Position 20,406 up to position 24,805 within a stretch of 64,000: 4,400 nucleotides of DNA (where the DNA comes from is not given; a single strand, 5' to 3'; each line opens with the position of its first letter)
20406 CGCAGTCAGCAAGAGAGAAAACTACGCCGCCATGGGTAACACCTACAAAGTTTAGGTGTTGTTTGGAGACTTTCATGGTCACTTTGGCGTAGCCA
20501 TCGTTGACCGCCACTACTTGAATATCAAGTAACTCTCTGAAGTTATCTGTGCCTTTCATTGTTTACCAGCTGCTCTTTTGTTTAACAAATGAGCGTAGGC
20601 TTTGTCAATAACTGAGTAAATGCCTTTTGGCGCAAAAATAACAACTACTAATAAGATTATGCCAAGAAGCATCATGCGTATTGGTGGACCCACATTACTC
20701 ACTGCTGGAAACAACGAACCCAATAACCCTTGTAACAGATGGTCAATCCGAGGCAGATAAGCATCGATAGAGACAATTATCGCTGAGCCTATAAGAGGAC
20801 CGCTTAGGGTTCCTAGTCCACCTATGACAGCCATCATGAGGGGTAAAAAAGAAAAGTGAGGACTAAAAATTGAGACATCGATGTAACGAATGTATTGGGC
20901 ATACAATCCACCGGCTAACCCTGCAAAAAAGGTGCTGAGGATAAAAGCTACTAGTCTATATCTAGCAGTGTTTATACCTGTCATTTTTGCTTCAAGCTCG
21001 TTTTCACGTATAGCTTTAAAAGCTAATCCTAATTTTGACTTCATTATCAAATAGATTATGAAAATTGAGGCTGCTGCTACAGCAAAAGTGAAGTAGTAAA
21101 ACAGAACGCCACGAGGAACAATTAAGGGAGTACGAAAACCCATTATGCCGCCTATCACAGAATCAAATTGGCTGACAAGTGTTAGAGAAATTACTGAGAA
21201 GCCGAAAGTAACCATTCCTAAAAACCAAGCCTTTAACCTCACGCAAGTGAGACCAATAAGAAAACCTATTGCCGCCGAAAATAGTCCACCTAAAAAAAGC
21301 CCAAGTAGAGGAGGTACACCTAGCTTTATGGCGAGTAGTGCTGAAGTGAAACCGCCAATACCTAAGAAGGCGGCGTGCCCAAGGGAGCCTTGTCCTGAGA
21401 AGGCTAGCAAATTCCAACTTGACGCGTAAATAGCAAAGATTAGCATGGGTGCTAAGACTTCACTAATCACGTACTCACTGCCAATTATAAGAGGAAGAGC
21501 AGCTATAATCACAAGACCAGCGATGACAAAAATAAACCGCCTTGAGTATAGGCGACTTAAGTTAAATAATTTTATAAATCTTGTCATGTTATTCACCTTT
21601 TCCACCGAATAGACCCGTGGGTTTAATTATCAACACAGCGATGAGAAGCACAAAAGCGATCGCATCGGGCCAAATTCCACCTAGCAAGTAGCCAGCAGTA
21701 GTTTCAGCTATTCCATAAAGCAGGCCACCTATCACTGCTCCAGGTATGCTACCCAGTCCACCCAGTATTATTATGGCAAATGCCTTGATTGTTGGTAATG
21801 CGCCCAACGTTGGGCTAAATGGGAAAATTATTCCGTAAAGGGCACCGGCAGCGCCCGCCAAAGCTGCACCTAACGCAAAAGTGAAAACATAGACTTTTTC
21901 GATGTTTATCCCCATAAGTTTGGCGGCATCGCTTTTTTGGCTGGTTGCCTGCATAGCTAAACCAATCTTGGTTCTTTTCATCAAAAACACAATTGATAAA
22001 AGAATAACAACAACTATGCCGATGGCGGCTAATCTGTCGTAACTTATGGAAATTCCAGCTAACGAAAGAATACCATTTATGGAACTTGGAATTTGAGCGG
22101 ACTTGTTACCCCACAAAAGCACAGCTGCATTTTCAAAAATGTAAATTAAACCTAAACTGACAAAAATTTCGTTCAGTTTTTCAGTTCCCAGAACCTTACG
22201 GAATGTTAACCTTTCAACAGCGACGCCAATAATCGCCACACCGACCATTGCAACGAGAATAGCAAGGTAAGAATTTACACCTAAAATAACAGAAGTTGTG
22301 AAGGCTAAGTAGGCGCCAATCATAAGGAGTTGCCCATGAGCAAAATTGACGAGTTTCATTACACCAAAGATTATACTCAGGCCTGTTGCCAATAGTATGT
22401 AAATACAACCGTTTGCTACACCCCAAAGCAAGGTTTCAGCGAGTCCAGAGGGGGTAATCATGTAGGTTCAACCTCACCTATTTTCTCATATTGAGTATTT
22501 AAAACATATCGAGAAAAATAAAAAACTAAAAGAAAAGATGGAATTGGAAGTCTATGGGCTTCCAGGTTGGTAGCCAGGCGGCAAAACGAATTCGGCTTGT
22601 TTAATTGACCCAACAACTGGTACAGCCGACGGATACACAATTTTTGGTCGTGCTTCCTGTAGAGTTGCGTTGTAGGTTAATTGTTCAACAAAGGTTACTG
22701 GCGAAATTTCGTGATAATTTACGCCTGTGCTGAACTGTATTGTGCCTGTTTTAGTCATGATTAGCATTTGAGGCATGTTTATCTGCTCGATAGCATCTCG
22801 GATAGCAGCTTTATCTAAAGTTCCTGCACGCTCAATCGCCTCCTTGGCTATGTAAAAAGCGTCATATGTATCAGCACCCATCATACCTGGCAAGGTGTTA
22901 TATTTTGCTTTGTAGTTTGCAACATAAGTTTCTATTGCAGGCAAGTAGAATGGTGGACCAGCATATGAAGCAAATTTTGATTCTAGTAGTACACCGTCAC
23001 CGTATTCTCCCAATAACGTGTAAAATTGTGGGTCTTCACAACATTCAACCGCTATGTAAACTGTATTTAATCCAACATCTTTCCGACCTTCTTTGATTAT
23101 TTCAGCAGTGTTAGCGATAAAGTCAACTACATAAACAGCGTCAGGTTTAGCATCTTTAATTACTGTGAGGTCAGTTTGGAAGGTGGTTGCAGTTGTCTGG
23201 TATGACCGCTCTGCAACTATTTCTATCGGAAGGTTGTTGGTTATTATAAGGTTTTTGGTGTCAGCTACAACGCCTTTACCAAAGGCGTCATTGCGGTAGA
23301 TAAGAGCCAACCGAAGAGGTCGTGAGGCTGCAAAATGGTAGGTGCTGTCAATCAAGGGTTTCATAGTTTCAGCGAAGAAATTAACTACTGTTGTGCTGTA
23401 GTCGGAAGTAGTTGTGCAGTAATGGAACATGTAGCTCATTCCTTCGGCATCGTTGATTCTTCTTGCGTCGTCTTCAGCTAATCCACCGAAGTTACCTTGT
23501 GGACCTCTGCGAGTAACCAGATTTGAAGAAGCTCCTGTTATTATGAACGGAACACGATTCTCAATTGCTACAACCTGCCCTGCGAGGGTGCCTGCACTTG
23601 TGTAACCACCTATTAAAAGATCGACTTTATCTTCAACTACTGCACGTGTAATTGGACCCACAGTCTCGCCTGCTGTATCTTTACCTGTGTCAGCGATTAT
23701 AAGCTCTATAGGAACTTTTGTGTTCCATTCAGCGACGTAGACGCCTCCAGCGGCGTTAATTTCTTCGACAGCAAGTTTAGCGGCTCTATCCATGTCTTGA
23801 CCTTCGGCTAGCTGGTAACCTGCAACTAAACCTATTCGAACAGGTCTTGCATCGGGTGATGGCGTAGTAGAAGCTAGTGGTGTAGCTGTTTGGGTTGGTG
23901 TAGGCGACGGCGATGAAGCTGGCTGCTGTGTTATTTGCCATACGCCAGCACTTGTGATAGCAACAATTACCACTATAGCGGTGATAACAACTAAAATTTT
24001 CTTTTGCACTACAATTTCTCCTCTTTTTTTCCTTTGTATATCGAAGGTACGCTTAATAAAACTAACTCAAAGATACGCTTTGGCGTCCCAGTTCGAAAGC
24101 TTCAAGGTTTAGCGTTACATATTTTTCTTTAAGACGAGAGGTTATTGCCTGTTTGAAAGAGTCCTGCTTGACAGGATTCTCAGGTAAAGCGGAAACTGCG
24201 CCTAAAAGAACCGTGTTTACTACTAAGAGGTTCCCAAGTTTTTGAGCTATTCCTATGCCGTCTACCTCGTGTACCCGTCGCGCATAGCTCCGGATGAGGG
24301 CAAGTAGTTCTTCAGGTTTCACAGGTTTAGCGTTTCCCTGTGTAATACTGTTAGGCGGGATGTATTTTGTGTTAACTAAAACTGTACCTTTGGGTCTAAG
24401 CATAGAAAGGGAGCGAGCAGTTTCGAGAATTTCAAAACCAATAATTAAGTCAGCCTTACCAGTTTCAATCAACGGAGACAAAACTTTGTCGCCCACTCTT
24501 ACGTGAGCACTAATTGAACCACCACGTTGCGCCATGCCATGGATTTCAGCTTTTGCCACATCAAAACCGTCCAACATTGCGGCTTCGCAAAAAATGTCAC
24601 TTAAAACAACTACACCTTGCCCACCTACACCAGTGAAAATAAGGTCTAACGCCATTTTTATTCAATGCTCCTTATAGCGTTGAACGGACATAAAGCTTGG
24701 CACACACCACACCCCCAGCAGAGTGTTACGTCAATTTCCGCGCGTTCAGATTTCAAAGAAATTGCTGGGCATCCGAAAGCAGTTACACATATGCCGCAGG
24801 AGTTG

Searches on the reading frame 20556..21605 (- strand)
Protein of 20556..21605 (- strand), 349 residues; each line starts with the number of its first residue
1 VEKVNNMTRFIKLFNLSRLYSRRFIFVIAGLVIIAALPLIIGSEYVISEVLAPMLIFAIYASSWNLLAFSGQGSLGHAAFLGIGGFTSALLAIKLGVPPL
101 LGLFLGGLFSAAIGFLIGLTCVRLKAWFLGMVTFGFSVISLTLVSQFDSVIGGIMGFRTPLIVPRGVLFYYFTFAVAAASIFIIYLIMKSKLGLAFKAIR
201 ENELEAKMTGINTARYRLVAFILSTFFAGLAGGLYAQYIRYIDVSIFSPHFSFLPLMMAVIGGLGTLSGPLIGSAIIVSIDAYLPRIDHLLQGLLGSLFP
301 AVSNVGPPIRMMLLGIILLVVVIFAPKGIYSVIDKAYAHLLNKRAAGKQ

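Call 65: search_protein_families(library=pfam, proteins=[window:20556-21605:-], max_evalue=0.001)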
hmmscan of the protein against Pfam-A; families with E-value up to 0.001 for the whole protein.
window:20556-21605:- (349 aa): 1 family
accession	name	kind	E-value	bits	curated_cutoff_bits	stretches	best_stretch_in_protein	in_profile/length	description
PF02653.21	BPD_transp_2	-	8.1e-37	127.3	26.8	1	47-322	2-269/269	Branched-chain amino acid transport system / permease component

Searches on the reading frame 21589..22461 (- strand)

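Call 65: search_protein_families(library=pfam, proteins=[window:21589-22461:-], max_evalue=0.001)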
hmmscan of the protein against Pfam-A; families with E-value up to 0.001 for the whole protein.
window:21589-22461:- (290 aa): 1 family
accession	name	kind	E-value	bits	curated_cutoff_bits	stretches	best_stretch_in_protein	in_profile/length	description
PF02653.21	BPD_transp_2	-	8.7e-40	137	26.8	1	16-277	7-269/269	Branched-chain amino acid transport system / permease component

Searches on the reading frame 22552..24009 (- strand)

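Call 65: search_protein_families(library=pfam, proteins=[window:22552-24009:-], max_evalue=0.001)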
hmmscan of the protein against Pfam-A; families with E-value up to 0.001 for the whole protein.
window:22552-24009:- (485 aa): 3 families
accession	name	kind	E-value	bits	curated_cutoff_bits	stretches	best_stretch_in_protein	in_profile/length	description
PF13458.12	Peripla_BP_6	-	2.6e-39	136.3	31.7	1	68-416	16-317/343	Periplasmic binding protein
PF13433.12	Peripla_BP_5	-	9.2e-08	32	27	1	70-139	17-79/363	Periplasmic binding protein domain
PF01094.35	ANF_receptor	-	7.9e-06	25.6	25.4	0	234-414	122-327/353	Receptor family ligand binding region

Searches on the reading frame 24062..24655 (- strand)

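Call 65: search_protein_families(library=pfam, proteins=[window:24062-24655:-], max_evalue=0.001)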
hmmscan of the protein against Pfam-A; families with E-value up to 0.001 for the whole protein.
window:24062-24655:- (197 aa): 1 family
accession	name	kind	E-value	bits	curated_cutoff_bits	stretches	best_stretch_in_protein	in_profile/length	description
PF01558.24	POR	-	4.7e-39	134.8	27.4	1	11-192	1-173/173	Pyruvate ferredoxin/flavodoxin oxidoreductase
